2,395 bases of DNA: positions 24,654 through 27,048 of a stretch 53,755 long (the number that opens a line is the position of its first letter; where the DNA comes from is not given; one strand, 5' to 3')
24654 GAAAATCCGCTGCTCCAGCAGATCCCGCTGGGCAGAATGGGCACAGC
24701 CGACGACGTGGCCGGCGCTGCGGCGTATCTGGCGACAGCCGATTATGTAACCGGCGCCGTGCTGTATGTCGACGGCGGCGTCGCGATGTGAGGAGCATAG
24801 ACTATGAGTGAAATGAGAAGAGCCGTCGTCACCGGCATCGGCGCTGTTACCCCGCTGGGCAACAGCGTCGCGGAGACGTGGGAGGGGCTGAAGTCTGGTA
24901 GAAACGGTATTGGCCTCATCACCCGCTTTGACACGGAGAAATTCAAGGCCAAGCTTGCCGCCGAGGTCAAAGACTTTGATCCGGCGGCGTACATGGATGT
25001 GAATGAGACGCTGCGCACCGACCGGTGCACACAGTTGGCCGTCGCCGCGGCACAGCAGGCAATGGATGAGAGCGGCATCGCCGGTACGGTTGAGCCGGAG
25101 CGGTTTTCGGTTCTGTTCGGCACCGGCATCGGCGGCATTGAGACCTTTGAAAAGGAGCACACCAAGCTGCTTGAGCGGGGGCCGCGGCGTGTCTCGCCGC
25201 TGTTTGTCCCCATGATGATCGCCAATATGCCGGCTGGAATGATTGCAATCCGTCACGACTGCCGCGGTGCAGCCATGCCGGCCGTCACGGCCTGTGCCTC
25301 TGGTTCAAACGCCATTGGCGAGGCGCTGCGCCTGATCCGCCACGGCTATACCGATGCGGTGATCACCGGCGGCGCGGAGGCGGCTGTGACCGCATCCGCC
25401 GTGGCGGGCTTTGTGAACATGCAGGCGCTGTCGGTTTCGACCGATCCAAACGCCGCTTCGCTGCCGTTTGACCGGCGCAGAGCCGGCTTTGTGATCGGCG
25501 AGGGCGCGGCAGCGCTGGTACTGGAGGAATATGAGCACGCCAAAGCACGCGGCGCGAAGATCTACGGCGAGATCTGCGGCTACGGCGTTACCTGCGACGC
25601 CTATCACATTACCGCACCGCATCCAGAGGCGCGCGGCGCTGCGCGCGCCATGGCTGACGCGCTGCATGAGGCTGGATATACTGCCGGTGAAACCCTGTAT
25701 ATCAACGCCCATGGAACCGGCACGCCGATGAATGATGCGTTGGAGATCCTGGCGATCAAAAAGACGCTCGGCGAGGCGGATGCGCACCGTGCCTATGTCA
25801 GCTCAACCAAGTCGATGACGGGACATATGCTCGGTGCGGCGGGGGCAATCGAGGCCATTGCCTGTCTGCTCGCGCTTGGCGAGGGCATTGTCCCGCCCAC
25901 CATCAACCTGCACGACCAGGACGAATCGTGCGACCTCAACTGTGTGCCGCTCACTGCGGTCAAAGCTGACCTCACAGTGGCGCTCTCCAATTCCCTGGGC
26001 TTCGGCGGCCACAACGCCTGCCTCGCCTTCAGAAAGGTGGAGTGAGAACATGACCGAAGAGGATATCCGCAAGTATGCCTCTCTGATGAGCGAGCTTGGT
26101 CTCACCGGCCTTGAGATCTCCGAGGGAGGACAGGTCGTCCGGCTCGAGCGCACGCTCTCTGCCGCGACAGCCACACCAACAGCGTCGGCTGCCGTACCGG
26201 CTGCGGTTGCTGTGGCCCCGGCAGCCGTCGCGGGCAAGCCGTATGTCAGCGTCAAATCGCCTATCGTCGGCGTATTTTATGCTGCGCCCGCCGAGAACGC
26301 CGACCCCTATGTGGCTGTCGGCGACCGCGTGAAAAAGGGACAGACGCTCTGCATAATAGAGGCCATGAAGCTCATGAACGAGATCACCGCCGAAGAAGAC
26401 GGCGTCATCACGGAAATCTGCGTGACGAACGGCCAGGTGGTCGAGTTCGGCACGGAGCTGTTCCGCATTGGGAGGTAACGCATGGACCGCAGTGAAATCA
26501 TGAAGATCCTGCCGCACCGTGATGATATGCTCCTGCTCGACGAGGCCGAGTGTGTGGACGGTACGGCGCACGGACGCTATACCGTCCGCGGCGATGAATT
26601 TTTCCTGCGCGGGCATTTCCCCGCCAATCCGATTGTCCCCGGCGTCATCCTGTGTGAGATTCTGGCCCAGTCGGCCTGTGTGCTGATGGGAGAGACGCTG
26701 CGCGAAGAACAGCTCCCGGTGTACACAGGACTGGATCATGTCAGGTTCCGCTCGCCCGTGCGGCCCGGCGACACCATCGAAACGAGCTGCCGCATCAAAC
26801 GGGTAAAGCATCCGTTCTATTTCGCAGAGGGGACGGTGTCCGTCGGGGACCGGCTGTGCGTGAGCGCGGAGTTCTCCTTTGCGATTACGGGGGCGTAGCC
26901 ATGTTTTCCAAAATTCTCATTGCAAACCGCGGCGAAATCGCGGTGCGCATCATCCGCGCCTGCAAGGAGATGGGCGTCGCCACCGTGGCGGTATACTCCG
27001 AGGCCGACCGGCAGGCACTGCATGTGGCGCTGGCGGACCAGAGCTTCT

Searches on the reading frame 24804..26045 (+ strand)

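Call 13: search_protein_families(library=pfam, max_evalue=0.00001, proteins=[window:24804-26045:+])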
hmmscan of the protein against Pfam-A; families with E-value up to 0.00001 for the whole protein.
window:24804-26045:+ (413 aa): 2 families
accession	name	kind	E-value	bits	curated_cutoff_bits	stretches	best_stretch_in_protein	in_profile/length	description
PF00109.32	ketoacyl-synt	-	3.2e-51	174.8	20.8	1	5-246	2-252/252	Beta-ketoacyl synthase, N-terminal domain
PF02801.28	Ketoacyl-synt_C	-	8.8e-37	126.2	20.8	1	254-369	1-118/119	Beta-ketoacyl synthase, C-terminal domain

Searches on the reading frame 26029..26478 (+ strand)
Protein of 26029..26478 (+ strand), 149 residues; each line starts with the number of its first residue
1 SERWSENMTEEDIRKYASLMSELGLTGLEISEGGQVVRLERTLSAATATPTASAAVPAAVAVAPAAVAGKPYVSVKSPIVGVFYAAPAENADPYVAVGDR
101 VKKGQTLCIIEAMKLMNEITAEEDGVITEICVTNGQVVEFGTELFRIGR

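Call 33: search_protein_families(library=pfam, max_evalue=0.0001, proteins=[window:26029-26478:+])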
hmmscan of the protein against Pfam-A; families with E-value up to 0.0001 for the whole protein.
window:26029-26478:+ (149 aa): 3 families
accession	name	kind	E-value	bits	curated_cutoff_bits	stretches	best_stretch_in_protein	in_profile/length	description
PF00364.28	Biotin_lipoyl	-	7.9e-24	83.7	22.1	1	74-147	2-73/73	Biotin-requiring enzyme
PF13533.13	Biotin_lipoyl_2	-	2.6e-06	27.6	29.8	0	124-146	8-30/32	Biotin-lipoyl like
PF16576.10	HlyD_D23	-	1.1e-05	25.2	30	0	118-148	110-140/214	Barrel-sandwich domain of CusB or HlyD membrane-fusion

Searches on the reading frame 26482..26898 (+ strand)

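Call 13: search_protein_families(library=pfam, max_evalue=0.00001, proteins=[window:26482-26898:+])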
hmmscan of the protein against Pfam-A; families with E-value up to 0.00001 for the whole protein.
window:26482-26898:+ (138 aa): 1 family
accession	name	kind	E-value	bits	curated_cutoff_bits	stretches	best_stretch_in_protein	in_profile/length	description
PF07977.19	FabA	-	1.1e-17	64.4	23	1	10-129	1-137/138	FabA-like domain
